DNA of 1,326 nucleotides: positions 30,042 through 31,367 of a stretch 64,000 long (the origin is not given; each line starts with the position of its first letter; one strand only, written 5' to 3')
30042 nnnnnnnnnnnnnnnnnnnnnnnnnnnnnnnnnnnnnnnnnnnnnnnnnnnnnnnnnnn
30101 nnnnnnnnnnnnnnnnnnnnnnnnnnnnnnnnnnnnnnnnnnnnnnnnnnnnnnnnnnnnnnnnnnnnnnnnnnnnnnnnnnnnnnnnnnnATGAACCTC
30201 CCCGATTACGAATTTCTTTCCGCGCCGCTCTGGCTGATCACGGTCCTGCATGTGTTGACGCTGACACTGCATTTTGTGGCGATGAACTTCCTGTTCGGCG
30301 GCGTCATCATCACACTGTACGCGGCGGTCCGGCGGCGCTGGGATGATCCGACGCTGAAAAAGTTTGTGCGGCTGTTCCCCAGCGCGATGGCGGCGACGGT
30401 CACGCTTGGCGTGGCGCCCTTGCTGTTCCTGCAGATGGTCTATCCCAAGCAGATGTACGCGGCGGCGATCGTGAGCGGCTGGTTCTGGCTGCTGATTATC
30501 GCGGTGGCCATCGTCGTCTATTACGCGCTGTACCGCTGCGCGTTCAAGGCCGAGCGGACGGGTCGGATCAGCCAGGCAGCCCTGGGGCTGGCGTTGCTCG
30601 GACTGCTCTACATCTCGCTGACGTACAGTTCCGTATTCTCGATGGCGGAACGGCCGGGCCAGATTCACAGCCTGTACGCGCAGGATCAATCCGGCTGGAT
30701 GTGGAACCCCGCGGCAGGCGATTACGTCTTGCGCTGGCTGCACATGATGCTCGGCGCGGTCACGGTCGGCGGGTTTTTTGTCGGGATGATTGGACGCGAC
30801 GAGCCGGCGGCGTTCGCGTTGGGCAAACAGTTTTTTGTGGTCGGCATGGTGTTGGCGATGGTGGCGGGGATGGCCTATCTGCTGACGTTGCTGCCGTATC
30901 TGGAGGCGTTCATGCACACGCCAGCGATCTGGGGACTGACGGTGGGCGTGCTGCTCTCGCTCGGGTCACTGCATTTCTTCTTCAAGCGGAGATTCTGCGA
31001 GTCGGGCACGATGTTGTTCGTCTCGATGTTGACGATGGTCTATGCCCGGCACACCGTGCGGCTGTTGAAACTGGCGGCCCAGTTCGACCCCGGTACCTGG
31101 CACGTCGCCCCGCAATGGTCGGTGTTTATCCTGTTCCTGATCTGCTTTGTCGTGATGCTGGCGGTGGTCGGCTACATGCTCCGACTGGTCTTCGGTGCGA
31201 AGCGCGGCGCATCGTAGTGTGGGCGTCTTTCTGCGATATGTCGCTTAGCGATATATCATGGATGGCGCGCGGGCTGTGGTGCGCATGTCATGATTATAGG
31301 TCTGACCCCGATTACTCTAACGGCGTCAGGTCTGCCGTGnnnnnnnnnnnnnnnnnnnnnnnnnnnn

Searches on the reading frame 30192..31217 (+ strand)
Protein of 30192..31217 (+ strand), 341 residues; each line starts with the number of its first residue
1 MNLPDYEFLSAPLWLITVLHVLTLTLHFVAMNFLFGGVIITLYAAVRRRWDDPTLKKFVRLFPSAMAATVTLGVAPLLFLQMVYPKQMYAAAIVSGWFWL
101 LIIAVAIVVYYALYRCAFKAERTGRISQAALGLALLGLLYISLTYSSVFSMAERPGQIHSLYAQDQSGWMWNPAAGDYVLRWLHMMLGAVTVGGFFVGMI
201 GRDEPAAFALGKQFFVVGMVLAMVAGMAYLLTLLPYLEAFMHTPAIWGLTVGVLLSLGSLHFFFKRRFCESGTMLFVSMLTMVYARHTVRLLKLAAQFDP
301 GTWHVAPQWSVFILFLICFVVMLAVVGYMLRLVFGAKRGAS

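Call 5: search_protein_families(library=pfam, proteins=[window:30192-31217:+], max_evalue=0.01)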
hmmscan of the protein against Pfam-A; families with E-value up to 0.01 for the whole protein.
window:30192-31217:+ (341 aa): 0 families

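Call 7: search_protein_families(library=ncbifam, proteins=[window:30192-31217:+], max_evalue=1)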
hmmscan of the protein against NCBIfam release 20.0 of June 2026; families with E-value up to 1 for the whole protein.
window:30192-31217:+ (341 aa): 0 families

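Call 21: find_related_loci(query=window:30192-31217:+, collection=genome_contigs, flank=6000)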
Query window:30192-31217:+ (341 aa) in genome_contigs; peptide patterns used: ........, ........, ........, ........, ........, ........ (x = any residue, [..] = any of these).
66 stretches matched a pattern; 11 encode a relative of the query (tblastn E <= 1e-3); 11 distinct loci.
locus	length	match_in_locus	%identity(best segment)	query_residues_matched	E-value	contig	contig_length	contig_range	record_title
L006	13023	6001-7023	98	1-341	0e+0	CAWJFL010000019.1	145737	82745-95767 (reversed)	MAG: uncultured Verrucomicrobiae bacterium isolate MFD09222.bin.2.60 genome assembly, contig: contig_67832, whole genome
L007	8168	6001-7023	96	1-341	0e+0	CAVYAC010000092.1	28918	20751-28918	MAG: uncultured Verrucomicrobiae bacterium isolate MFD01223.bin.2.30 genome assembly, contig: contig_40144, whole genome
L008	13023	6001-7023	96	1-341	0e+0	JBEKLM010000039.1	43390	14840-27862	MAG: Verrucomicrobiia bacterium isolate SPRUCE 370 SPRUCE_370_39, whole genome shotgun sequence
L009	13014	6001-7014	96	1-338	0e+0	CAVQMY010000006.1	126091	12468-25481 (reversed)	MAG: uncultured Verrucomicrobiae bacterium isolate MFD00082.bin.2.52 genome assembly, contig: contig_12273, whole genome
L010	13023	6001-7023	90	1-341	0e+0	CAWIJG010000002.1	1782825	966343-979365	MAG: uncultured Verrucomicrobiae bacterium isolate MFD05512.bin.1.230 genome assembly, contig: contig_15775, whole genom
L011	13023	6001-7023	91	1-341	0e+0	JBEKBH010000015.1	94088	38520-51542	MAG: Verrucomicrobiia bacterium isolate SPRUCE 131 SPRUCE_131_15, whole genome shotgun sequence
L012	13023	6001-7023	81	1-341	0e+0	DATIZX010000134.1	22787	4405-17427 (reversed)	MAG TPA_asm: Verrucomicrobiia bacterium isolate SMAG_U15312 k141_3559369, whole genome shotgun sequence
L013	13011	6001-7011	76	1-337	5e-170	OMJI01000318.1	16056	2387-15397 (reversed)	Verrucomicrobia bacterium isolate AM_0936 genome assembly, contig: k99_1176646, whole genome shotgun sequence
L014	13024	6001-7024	88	1-341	1e-168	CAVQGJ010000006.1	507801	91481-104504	MAG: uncultured Verrucomicrobiae bacterium isolate MFD05512.bin.2.136 genome assembly, contig: contig_22410, whole genom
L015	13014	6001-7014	75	1-338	4e-159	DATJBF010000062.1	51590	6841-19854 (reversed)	MAG TPA_asm: Verrucomicrobiia bacterium isolate SMAG_U15347 k141_3099640, whole genome shotgun sequence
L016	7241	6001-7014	68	1-338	3e-141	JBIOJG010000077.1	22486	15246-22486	MAG: Candidatus Binatia bacterium isolate GcC5-6 k141_1345750_length_22486_cov_73.3445, whole genome shotgun sequence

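Call 28: search_protein_families(library=pfam, proteins=[L009:7565-8332:+, L009:8526-9935:+, L009:9987-10961:-, L009:11002-12408:-, L011:7405-7992:+, L011:7963-9744:-, L011:9795-11696:-, L008:7099-9012:-, L008:9337-10311:+, L008:11010-12197:+], max_evalue=0.001)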
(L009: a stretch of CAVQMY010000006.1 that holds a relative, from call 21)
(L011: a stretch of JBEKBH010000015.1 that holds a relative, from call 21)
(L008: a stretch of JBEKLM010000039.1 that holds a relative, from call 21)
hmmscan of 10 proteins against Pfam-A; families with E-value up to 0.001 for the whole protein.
L009:7565-8332:+ (255 aa): 0 families

L009:8526-9935:+ (469 aa): 1 family
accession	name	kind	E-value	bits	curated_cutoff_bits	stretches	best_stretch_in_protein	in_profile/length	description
PF01609.27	DDE_Tnp_1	-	4.4e-16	59.7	23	1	131-352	5-199/200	Transposase DDE domain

L009:9987-10961:- (324 aa): 0 families

L009:11002-12408:- (468 aa): 3 families
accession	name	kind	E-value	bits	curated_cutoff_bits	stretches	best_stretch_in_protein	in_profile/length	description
PF05598.16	DUF772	-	9.9e-16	58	23.1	1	66-137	1-71/74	Transposase domain (DUF772)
PF01609.27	DDE_Tnp_1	-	9e-08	32.5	23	1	219-401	23-200/200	Transposase DDE domain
PF13751.12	DDE_Tnp_1_6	-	1.2e-06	29.3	25.1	1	331-401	52-121/125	Transposase DDE domain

L011:7405-7992:+ (195 aa): 2 families
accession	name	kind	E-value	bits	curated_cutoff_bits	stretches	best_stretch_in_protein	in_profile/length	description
PF00581.25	Rhodanese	-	1.3e-15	58.1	22.2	1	14-107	2-101/102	Rhodanese-like domain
PF11127.14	YgaP-like_TM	-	8.2e-05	23.1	25.3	1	124-176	10-59/66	Inner membrane protein YgaP-like, transmembrane domain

L011:7963-9744:- (593 aa): 0 families

L011:9795-11696:- (633 aa): 2 families
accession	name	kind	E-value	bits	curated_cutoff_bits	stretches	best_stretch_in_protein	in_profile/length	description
PF05729.18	NACHT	-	5.7e-08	33.2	26.7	1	145-284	3-160/167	NACHT domain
PF24883.2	NPHP3_N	-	0.0001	22.9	24.8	0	214-256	123-164/164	Nephrocystin 3, N-terminal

L008:7099-9012:- (637 aa): 0 families

L008:9337-10311:+ (324 aa): 2 families
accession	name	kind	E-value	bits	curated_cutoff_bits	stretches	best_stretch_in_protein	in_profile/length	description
PF01636.29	APH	-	2.7e-29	103.1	23.2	1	28-244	3-221/239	Phosphotransferase enzyme family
PF01633.27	Choline_kinase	-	3.7e-07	30.2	29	1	170-268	144-244/300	Choline/ethanolamine kinase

L008:11010-12197:+ (395 aa): 0 families
